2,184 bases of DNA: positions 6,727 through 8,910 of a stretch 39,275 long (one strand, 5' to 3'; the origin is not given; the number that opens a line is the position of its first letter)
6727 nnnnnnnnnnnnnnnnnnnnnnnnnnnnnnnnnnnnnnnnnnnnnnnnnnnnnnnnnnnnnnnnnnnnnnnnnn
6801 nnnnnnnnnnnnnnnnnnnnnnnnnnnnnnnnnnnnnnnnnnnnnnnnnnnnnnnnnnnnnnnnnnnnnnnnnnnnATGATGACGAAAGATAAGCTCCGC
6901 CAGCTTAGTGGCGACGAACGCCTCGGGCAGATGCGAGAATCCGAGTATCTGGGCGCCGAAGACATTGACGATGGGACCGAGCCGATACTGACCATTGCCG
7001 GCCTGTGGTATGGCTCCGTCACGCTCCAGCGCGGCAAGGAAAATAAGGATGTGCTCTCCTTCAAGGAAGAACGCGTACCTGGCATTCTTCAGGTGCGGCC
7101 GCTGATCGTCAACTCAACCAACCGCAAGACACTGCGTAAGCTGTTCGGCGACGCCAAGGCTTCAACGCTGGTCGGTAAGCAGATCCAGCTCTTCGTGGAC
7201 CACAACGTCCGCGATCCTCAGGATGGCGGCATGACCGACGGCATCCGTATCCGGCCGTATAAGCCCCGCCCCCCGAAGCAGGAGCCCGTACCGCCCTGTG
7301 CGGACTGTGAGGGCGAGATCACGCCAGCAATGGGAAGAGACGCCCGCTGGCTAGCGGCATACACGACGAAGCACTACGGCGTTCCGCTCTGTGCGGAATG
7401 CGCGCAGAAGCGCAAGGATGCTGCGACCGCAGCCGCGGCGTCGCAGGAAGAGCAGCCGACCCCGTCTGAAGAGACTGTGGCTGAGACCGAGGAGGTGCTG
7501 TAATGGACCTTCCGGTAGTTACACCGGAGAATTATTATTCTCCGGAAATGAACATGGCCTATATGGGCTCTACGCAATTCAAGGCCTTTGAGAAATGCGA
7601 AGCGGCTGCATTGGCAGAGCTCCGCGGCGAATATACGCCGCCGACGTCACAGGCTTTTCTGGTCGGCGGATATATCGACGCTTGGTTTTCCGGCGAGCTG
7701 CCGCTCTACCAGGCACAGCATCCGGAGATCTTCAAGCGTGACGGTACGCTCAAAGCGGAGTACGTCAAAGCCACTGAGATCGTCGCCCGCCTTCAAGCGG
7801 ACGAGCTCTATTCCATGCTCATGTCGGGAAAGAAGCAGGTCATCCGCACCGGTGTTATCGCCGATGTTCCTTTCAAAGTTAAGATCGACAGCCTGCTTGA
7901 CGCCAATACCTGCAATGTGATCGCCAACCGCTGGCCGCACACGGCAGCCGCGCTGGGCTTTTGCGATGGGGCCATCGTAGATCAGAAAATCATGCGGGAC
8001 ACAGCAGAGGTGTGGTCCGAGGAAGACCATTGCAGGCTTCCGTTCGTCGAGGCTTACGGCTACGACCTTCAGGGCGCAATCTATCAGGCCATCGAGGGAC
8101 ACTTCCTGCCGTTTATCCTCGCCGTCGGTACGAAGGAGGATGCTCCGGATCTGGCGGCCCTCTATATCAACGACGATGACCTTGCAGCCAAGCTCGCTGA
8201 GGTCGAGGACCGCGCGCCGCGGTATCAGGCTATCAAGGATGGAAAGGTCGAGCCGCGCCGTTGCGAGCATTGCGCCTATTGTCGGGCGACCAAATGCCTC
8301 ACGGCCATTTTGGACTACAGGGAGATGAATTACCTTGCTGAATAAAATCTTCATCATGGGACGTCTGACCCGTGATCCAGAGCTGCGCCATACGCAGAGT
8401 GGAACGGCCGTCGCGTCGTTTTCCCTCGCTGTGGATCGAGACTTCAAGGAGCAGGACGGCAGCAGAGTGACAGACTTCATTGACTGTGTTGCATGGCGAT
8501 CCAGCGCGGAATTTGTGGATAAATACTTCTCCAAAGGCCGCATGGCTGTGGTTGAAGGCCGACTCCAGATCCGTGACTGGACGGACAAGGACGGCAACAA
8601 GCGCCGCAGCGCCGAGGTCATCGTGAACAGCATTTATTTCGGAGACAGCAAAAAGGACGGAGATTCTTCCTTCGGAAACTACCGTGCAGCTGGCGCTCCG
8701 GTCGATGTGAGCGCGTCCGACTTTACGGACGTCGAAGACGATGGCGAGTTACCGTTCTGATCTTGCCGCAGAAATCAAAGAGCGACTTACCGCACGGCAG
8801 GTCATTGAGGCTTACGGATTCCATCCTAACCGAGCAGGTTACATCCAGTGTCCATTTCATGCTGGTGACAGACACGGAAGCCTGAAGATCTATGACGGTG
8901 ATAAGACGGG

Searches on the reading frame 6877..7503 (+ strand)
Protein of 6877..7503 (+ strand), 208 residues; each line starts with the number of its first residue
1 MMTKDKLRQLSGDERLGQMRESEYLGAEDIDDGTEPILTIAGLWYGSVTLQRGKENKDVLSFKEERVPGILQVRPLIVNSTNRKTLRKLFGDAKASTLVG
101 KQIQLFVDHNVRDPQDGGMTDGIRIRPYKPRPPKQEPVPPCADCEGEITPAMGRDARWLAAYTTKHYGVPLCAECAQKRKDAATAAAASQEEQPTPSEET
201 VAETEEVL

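Call 11: search_protein_families(library=phrogs, proteins=[window:6877-7503:+], max_evalue=0.001)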
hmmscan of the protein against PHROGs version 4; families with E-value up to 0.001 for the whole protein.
window:6877-7503:+ (208 aa): 1 family
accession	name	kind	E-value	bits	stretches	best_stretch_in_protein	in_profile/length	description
phrog_21613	-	unknown function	1.7e-18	67.9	1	21-138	13-122/166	-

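Call 12: search_protein_families(library=pfam, proteins=[window:6877-7503:+], max_evalue=0.001)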
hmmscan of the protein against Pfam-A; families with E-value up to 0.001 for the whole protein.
window:6877-7503:+ (208 aa): 0 families

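Call 44: search_protein_families(library=ncbifam, proteins=[window:6877-7503:+], max_evalue=0.01)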
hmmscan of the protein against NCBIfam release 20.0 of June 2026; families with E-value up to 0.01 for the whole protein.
window:6877-7503:+ (208 aa): 0 families

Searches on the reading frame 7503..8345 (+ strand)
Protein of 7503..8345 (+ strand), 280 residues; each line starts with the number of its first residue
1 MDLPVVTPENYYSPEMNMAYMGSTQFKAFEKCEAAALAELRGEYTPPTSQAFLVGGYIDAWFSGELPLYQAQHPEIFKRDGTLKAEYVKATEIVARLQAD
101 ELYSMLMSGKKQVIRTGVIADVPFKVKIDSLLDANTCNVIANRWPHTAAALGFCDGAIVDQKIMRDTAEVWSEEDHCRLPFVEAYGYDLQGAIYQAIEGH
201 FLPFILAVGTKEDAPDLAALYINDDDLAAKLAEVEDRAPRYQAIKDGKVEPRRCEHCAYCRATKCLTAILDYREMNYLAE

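Call 11: search_protein_families(library=phrogs, proteins=[window:7503-8345:+], max_evalue=0.001)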
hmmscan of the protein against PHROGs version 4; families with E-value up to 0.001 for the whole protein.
window:7503-8345:+ (280 aa): 1 family
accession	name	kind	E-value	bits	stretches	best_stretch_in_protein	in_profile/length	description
phrog_1227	-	DNA, RNA and nucleotide metabolism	3.1e-63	214.5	1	6-275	4-266/268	exonuclease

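Call 12: search_protein_families(library=pfam, proteins=[window:7503-8345:+], max_evalue=0.001)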
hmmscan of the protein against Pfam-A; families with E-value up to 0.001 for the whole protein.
window:7503-8345:+ (280 aa): 1 family
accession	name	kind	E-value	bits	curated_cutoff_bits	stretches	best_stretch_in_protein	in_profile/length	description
PF12684.13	DUF3799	-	4.3e-51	174.3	26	2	23-133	2-118/233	PDDEXK-like domain of unknown function (DUF3799)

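Call 44: search_protein_families(library=ncbifam, proteins=[window:7503-8345:+], max_evalue=0.01)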
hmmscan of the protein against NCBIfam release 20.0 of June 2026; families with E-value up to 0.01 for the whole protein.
window:7503-8345:+ (280 aa): 0 families

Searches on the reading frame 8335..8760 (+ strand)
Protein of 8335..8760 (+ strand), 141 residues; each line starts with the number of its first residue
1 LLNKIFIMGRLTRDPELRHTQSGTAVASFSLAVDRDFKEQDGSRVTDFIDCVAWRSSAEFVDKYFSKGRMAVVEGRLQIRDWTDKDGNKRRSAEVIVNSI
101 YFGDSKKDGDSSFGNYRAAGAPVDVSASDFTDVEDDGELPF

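Call 11: search_protein_families(library=phrogs, proteins=[window:8335-8760:+], max_evalue=0.001)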
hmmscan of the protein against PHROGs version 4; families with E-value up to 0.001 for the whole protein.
window:8335-8760:+ (141 aa): 4 families
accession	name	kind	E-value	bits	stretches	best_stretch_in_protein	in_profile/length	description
phrog_44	-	DNA, RNA and nucleotide metabolism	4.7e-50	171.8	1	1-141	86-228/271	single strand DNA binding protein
phrog_25370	-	unknown function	8.9e-19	67.9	1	1-47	1-47/48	-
phrog_12631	-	DNA, RNA and nucleotide metabolism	6.8e-07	30.4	1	1-34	29-62/78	single strand DNA binding protein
phrog_26861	-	unknown function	0.00059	20.1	1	3-85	135-211/242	-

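Call 12: search_protein_families(library=pfam, proteins=[window:8335-8760:+], max_evalue=0.001)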
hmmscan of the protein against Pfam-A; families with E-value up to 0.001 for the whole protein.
window:8335-8760:+ (141 aa): 1 family
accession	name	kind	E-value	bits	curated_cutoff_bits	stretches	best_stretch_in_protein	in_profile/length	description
PF00436.31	SSB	-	3.9e-33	114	26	1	2-102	1-103/104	Single-strand binding protein family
